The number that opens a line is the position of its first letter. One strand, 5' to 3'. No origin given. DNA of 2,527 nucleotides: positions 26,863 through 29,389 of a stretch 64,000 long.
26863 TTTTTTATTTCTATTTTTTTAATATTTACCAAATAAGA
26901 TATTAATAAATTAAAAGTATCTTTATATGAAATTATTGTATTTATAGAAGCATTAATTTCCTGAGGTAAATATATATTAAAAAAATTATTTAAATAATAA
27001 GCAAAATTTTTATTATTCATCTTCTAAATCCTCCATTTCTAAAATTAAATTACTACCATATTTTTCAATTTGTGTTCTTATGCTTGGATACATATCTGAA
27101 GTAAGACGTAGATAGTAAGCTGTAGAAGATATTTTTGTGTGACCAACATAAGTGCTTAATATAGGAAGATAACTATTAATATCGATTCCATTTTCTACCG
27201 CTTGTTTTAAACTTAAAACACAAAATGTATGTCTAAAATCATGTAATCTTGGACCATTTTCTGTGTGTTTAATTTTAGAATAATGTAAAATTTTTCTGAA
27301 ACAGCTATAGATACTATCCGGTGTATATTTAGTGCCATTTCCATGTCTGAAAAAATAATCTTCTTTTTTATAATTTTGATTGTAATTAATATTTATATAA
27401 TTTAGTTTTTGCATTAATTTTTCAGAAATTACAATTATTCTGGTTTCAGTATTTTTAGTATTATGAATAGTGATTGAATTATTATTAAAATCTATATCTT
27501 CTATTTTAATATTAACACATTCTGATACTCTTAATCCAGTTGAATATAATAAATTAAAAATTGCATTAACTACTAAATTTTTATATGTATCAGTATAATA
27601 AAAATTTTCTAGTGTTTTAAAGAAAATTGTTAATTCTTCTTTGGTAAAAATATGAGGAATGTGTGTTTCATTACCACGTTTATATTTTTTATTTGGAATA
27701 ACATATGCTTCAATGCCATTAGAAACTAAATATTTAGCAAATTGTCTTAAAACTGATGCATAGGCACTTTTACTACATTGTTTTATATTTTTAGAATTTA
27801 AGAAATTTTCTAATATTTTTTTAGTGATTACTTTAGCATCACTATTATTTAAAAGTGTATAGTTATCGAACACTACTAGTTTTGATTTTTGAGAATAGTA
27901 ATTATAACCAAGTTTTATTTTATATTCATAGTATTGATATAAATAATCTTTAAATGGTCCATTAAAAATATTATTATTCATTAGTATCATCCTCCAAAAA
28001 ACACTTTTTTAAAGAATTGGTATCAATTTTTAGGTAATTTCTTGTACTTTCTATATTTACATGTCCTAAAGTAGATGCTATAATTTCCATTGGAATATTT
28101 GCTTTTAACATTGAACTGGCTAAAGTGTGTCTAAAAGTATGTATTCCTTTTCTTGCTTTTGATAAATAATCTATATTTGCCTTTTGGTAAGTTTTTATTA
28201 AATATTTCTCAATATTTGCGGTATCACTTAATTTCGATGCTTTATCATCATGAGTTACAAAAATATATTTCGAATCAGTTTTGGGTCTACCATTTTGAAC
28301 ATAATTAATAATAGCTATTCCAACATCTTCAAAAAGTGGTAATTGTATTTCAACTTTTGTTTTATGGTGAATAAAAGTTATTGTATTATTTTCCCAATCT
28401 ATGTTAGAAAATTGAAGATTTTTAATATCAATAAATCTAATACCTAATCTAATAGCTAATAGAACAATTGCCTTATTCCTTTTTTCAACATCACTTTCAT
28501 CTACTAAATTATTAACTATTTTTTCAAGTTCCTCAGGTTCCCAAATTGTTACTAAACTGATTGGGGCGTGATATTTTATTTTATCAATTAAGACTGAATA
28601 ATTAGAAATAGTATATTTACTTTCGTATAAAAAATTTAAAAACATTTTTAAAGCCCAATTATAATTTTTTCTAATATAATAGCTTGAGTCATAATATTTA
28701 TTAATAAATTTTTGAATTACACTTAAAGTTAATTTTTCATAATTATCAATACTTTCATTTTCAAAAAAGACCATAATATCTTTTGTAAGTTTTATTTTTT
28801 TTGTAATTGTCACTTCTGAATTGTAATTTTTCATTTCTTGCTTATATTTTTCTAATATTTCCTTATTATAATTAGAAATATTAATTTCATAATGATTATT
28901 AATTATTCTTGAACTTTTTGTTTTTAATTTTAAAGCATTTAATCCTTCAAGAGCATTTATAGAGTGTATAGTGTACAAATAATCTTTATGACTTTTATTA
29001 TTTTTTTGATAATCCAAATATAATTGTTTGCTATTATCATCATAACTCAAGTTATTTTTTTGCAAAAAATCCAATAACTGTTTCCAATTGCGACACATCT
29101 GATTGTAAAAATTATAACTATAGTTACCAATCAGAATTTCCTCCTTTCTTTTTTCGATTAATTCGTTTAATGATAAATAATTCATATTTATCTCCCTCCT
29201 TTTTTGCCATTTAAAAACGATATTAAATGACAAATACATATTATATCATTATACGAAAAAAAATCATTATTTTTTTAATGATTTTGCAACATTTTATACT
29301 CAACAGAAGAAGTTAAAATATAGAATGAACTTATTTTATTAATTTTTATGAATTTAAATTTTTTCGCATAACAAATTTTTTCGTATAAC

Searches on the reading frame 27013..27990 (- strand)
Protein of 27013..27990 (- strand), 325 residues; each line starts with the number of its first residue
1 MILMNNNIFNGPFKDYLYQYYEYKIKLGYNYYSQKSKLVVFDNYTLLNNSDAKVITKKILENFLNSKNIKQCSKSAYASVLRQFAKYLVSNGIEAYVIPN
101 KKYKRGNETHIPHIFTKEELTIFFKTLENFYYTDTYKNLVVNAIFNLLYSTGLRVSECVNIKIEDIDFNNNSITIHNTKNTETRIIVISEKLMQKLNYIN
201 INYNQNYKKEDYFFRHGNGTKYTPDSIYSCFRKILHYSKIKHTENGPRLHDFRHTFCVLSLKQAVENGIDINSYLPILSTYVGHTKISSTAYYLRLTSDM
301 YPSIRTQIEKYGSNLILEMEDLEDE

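Call 71: search_protein_families(library=pfam, proteins=[window:27013-27990:-], max_evalue=0.00001)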
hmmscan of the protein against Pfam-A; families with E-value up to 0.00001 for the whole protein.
window:27013-27990:- (325 aa): 1 family
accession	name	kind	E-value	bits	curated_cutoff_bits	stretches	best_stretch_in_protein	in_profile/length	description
PF00589.27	Phage_integrase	-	3.3e-23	82.7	27.1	1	125-297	13-169/172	Phage integrase family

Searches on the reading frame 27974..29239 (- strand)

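Call 71: search_protein_families(library=pfam, proteins=[window:27974-29239:-], max_evalue=0.00001)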
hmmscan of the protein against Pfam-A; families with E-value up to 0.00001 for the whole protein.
window:27974-29239:- (421 aa): 1 family
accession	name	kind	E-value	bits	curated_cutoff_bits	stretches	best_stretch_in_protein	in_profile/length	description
PF00589.27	Phage_integrase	-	4.6e-26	92.1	27.1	1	235-406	5-169/172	Phage integrase family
